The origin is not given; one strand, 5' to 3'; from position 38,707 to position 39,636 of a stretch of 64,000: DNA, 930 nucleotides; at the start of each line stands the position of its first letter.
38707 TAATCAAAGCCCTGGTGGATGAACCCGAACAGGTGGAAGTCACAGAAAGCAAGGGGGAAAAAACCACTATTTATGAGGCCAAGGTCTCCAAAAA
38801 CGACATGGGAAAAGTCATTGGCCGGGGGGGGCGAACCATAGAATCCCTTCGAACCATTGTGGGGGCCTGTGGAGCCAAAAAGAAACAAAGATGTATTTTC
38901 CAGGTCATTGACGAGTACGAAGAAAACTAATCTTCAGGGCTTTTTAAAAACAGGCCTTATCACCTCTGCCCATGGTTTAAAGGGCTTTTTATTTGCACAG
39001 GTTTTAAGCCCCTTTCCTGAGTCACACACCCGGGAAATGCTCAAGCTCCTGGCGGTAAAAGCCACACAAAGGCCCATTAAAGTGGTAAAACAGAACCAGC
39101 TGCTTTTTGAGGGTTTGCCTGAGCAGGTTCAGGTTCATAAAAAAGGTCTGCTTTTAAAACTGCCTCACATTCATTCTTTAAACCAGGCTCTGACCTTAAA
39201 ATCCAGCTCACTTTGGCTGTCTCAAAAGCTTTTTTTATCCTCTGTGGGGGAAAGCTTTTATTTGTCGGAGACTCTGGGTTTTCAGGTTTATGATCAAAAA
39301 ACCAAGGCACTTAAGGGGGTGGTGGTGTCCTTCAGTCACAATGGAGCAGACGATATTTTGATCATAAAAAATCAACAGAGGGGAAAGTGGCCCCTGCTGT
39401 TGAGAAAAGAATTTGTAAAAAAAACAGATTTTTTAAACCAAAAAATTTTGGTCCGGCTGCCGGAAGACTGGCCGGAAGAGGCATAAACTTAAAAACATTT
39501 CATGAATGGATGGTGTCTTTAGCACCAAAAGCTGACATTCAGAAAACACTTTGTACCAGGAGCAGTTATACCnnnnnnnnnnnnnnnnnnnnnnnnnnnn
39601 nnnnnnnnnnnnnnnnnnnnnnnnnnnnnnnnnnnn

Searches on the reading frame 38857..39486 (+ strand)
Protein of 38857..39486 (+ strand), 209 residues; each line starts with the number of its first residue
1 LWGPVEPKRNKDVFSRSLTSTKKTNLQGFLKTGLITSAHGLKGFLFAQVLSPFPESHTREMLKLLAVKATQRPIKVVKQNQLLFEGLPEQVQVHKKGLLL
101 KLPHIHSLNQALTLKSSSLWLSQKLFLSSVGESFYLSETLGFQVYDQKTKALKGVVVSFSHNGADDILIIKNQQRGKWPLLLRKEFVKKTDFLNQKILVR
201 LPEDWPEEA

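Call 54: search_protein_families(library=pfam, proteins=[window:38857-39486:+], max_evalue=0.001)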
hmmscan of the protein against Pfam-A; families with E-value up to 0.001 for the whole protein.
window:38857-39486:+ (209 aa): 2 families
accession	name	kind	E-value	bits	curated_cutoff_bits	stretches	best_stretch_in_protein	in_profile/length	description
PF01782.24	RimM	-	2.7e-07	31.2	23.5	1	32-123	2-82/84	RimM N-terminal domain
PF24986.1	PRC_RimM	-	5.3e-07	29.6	27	1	140-205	5-69/69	RimM PRC barrel domain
